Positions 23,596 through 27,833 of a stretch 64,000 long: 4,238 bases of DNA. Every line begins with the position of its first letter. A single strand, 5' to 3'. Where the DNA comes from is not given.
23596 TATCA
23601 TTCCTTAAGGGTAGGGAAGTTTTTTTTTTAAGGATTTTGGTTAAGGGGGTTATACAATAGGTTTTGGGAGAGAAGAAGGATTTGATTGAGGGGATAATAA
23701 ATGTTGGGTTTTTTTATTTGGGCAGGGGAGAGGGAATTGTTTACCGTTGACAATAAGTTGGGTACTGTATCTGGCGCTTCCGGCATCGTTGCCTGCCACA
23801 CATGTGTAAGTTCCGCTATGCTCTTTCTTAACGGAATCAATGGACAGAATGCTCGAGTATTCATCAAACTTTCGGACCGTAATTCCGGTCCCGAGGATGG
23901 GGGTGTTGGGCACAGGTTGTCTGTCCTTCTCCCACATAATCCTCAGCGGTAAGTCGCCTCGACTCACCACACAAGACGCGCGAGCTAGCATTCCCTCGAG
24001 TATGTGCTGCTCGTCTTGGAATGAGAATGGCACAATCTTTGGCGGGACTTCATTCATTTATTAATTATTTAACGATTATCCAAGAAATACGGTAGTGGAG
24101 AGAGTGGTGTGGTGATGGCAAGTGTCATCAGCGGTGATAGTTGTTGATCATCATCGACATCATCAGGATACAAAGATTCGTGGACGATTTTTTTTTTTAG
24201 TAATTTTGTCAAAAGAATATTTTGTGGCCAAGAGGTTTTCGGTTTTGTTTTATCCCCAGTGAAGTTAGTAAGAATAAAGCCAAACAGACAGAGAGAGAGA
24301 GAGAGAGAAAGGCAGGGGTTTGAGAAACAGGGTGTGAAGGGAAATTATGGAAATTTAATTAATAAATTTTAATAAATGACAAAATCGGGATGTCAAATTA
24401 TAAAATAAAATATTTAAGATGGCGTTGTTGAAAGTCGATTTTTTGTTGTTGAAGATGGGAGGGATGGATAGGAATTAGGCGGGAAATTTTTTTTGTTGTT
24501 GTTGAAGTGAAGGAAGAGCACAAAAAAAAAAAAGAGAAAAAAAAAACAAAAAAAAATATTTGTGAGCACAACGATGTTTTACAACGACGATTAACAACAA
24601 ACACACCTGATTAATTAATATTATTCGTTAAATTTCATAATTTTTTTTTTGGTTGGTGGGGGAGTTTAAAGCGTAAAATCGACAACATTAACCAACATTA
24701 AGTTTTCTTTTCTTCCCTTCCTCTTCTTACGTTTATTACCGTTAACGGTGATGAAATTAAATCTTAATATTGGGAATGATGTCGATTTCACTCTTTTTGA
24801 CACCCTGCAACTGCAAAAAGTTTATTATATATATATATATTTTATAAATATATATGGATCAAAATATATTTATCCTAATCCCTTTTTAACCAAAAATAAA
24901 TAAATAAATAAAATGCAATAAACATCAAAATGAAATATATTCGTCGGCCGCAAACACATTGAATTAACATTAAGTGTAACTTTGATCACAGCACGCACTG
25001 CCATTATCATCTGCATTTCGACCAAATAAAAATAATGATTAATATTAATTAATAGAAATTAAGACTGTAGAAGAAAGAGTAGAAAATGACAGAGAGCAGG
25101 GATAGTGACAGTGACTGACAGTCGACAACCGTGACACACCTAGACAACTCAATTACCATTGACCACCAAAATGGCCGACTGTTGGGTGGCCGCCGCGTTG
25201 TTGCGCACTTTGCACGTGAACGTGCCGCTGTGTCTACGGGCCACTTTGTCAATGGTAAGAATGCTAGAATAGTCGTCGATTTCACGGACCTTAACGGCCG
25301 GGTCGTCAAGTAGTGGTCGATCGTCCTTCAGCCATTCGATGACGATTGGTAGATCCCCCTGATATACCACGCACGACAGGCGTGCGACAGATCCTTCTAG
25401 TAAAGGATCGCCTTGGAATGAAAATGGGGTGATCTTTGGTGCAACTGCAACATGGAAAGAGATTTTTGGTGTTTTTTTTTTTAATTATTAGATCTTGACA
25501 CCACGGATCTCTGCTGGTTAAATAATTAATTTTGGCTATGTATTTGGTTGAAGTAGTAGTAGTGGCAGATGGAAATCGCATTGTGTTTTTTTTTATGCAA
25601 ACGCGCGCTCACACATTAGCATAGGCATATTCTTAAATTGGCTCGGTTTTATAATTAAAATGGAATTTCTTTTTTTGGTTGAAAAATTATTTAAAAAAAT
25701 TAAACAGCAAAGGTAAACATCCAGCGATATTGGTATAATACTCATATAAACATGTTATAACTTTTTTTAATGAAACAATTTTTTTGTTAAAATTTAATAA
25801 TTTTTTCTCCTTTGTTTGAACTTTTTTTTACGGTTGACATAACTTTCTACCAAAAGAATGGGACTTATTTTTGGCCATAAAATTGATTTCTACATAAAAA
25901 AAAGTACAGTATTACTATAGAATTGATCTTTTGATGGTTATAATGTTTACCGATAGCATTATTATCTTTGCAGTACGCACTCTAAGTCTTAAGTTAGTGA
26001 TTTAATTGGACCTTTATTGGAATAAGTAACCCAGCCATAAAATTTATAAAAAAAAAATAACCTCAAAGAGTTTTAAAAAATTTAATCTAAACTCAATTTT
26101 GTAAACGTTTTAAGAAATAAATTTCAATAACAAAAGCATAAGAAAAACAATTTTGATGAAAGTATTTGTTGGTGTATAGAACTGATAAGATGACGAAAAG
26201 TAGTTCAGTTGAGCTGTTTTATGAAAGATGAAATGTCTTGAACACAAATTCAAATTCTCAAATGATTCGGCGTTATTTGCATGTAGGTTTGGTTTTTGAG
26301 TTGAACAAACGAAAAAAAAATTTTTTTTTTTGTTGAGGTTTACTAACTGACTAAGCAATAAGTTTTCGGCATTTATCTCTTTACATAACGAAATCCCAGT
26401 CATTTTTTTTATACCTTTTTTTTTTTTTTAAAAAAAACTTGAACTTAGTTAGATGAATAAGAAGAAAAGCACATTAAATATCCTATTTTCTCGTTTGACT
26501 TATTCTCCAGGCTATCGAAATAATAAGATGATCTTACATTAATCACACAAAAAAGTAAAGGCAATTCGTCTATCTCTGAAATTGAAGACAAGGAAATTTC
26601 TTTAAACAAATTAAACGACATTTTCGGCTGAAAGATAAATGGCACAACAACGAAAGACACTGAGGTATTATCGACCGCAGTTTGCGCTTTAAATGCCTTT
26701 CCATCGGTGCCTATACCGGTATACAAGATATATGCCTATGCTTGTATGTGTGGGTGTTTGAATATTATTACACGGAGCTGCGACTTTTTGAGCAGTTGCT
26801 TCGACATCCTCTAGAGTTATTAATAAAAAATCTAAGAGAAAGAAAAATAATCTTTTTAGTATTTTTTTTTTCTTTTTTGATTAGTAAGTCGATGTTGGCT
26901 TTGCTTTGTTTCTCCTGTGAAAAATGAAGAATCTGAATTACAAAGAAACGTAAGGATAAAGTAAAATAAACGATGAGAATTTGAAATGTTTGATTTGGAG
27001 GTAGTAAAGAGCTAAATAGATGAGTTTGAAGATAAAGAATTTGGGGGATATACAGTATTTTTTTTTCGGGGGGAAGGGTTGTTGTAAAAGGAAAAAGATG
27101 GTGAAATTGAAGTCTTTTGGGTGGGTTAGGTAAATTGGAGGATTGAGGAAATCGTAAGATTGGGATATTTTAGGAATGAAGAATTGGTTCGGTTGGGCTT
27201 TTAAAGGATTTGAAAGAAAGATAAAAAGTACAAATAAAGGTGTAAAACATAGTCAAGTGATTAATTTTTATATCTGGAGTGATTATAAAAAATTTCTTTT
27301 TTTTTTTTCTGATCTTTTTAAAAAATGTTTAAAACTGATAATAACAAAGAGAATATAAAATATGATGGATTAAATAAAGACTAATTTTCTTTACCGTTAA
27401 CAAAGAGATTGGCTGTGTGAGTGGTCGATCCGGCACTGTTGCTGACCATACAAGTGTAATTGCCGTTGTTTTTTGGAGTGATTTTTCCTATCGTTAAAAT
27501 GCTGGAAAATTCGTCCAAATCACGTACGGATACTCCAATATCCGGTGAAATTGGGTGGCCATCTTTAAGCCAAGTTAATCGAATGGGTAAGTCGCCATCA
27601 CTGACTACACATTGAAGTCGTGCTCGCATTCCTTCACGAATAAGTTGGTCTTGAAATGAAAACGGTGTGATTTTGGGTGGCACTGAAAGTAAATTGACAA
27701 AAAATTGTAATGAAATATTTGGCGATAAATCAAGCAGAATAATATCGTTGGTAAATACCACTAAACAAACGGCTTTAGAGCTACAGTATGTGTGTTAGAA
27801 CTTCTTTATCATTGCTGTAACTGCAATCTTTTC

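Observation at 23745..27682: Three tandem, same-phase, divergent Ig7 exons suggest a mutually exclusive splicing array in a Dscam-family gene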

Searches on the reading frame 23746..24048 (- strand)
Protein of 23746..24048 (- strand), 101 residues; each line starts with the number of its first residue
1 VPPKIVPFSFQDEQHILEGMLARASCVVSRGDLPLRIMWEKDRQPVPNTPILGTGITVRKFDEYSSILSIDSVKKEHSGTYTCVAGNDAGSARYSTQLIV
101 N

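Call 48: search_protein_families(library=pfam, proteins=[window:23746-24048:-])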
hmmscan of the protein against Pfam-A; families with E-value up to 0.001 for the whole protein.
seq(101 aa): 5 families
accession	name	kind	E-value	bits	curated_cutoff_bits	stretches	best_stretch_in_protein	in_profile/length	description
PF13927.12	Ig_3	-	2.7e-13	50.6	30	1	2-87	1-78/78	Immunoglobulin domain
PF07679.22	I-set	-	1.4e-10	41.5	23.7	1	14-100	10-90/90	Immunoglobulin I-set domain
PF13895.12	Ig_2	-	1.4e-08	35.3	27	1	12-96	8-74/79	Immunoglobulin domain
PF00047.31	ig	-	3.2e-06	27.8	21.8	1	18-94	7-79/81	Immunoglobulin domain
PF07686.23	V-set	-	0.00016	22.3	26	1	54-100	60-108/109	Immunoglobulin V-set domain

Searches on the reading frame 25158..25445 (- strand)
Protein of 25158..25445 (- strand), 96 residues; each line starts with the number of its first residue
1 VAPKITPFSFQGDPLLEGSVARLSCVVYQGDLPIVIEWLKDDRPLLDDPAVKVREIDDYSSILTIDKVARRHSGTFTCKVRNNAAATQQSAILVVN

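Call 48: search_protein_families(library=pfam, proteins=[window:25158-25445:-])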
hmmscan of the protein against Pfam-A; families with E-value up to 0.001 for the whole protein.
seq(96 aa): 5 families
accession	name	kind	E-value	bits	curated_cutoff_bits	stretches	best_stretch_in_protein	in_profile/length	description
PF13927.12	Ig_3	-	2.8e-13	50.6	30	1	3-82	2-78/78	Immunoglobulin domain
PF07679.22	I-set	-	1.1e-12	48.3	23.7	1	17-95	14-90/90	Immunoglobulin I-set domain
PF13895.12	Ig_2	-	3.5e-08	34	27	1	3-91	2-74/79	Immunoglobulin domain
PF00047.31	ig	-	4e-07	30.7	21.8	1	15-83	5-73/81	Immunoglobulin domain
PF07686.23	V-set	-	0.00015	22.3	26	1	36-90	47-102/109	Immunoglobulin V-set domain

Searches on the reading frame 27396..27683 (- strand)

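Call 48: search_protein_families(library=pfam, proteins=[window:27396-27683:-])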
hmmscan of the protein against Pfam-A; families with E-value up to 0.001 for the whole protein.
seq(96 aa): 6 families
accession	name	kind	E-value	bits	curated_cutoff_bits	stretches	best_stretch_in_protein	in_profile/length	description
PF07679.22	I-set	-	6.3e-16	58.7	23.7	1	11-95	8-90/90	Immunoglobulin I-set domain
PF13927.12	Ig_3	-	8.2e-16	58.7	30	1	2-82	1-78/78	Immunoglobulin domain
PF00047.31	ig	-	1.1e-09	38.9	21.8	1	14-88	4-78/81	Immunoglobulin domain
PF13895.12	Ig_2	-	1.3e-09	38.6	27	1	3-88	2-72/79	Immunoglobulin domain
PF07686.23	V-set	-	6.7e-05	23.5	26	0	51-95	62-108/109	Immunoglobulin V-set domain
PF08205.18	C2-set_2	-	9.4e-05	22.8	21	1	15-87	9-87/89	CD80-like C2-set immunoglobulin domain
